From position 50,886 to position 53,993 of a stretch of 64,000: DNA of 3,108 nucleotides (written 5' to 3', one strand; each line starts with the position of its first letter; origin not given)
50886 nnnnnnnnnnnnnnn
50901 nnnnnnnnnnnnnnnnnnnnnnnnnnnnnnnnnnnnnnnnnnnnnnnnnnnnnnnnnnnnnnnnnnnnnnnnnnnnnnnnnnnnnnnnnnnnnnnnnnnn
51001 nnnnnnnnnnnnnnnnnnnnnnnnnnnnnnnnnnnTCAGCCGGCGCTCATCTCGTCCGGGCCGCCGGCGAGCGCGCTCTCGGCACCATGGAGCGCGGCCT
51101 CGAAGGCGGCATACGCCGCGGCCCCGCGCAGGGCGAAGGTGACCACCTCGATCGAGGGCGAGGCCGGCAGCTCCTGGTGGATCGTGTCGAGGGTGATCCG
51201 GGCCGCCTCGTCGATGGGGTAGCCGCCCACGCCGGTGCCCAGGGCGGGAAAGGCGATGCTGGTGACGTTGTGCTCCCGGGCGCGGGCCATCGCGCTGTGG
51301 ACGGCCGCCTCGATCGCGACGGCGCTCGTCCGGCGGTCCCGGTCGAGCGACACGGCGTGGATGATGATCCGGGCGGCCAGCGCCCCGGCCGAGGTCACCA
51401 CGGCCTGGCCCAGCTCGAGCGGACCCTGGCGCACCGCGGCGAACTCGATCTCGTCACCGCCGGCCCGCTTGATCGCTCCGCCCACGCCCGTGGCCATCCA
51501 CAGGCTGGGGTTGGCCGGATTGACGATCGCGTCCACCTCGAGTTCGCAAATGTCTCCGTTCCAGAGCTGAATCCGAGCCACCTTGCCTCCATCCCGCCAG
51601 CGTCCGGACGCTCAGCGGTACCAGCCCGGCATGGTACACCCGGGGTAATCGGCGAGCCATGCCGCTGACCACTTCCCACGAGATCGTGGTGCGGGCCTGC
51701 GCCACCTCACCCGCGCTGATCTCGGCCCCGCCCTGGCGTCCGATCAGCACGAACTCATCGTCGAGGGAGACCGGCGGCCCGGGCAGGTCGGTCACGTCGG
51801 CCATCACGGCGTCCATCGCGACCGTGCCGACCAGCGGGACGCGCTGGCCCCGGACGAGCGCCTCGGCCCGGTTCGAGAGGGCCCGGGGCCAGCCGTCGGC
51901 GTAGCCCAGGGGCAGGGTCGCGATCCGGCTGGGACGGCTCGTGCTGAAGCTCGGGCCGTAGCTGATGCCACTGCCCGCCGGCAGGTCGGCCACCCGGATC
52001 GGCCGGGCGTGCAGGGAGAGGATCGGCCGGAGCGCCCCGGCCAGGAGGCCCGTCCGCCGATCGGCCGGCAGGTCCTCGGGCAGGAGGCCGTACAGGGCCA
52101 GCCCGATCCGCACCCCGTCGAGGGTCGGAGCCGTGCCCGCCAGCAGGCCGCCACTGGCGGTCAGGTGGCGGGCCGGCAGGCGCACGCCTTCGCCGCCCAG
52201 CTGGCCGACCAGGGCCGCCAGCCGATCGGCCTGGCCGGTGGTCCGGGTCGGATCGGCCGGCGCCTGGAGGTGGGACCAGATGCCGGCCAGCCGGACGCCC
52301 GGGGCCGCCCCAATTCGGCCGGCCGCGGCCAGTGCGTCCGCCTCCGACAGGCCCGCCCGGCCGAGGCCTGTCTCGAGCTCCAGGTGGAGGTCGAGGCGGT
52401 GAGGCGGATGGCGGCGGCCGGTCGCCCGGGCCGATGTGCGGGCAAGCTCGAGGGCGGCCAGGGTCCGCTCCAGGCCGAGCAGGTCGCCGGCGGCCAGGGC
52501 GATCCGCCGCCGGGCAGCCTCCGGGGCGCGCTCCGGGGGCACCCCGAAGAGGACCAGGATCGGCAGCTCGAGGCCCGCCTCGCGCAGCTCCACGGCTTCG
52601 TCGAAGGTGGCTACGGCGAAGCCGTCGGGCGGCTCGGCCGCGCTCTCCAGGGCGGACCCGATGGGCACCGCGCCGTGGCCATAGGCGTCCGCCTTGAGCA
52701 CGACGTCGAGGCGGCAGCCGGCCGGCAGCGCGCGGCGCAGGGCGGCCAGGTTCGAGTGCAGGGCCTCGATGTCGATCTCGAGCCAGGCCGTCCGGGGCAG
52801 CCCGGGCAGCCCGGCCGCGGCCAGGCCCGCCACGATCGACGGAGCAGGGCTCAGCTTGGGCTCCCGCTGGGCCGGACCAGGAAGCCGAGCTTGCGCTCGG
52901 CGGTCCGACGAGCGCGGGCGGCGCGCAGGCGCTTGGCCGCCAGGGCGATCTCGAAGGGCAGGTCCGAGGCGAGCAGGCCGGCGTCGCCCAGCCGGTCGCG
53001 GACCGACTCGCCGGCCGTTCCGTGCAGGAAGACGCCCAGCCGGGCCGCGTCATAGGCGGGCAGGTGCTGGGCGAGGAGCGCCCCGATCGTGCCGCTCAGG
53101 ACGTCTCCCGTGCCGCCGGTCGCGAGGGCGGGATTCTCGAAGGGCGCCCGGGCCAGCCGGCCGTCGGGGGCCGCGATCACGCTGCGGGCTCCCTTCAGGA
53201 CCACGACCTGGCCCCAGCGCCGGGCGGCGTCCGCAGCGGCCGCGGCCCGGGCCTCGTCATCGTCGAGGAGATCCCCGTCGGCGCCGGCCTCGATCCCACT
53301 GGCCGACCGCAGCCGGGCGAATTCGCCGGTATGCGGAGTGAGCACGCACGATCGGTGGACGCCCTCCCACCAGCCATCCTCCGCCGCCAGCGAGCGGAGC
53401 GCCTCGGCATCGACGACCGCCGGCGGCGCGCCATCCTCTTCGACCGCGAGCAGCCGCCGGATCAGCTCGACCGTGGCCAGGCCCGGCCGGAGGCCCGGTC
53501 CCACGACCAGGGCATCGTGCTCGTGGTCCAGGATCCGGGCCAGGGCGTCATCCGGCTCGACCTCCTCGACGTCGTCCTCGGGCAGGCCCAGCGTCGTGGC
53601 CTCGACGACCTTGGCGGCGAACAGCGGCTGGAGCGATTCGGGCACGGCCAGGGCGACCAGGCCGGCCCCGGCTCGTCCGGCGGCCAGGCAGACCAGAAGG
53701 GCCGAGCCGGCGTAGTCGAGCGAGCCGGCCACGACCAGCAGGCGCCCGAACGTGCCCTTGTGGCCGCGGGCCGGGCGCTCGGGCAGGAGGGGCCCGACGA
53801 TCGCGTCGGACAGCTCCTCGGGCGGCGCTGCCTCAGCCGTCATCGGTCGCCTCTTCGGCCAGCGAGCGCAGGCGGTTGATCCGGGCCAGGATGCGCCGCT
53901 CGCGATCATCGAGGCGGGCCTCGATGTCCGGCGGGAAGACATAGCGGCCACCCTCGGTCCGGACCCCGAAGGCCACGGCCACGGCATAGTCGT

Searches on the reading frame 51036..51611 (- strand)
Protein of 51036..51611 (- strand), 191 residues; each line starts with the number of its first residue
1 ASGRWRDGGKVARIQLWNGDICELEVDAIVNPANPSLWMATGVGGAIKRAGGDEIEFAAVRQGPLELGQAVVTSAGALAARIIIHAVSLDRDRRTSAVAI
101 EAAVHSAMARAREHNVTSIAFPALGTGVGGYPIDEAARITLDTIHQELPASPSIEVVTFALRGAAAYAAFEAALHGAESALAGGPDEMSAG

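Call 73: search_protein_families(library=pfam, max_evalue=0.001, proteins=[window:51036-51611:-])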
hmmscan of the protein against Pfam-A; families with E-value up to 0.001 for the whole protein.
window:51036-51611:- (191 aa): 1 family
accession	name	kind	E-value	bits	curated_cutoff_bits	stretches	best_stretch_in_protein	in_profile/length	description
PF01661.27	Macro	-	8e-29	100.4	22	1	30-139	1-117/118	Macro domain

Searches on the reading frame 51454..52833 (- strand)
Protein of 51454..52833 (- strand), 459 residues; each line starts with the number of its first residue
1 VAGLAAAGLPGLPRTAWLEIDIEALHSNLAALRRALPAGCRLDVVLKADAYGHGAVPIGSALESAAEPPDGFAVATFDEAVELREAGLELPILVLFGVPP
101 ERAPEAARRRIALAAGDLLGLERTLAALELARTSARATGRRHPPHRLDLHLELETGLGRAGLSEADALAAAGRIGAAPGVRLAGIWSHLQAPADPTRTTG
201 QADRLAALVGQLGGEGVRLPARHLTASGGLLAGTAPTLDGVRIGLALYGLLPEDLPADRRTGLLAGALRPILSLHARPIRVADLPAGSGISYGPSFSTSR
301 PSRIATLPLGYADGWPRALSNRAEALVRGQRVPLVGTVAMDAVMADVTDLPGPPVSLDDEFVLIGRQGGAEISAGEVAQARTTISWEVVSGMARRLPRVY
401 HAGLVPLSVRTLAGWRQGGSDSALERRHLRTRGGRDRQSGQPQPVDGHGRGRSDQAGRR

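Call 19: search_protein_families(library=pfam, max_evalue=0.001, proteins=[window:51454-52833:-])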
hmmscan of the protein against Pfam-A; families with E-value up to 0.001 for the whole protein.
window:51454-52833:- (459 aa): 2 families
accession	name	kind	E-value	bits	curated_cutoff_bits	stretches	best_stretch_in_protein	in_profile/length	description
PF01168.26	Ala_racemase_N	-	2.6e-46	158.5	24.1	1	20-252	1-220/220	Alanine racemase, N-terminal domain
PF00842.27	Ala_racemase_C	-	2.2e-39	134.4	25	1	272-400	2-127/127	Alanine racemase, C-terminal domain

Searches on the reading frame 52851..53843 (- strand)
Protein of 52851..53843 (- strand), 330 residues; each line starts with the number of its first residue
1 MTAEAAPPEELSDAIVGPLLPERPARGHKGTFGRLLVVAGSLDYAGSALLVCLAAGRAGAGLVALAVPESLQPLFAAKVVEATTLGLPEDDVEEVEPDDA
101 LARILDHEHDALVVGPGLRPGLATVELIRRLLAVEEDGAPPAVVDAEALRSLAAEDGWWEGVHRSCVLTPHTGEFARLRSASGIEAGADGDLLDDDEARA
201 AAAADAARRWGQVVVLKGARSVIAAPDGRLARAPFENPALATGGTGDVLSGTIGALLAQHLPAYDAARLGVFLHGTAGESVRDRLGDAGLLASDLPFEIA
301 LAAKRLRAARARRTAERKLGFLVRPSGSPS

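Call 19: search_protein_families(library=pfam, max_evalue=0.001, proteins=[window:52851-53843:-])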
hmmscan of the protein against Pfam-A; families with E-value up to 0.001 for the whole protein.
window:52851-53843:- (330 aa): 1 family
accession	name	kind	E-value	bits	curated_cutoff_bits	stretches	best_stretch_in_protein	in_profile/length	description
PF01256.23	Carb_kinase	-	2.9e-46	158.3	27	1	35-294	1-235/242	NAD(P)H-hydrate dehydratase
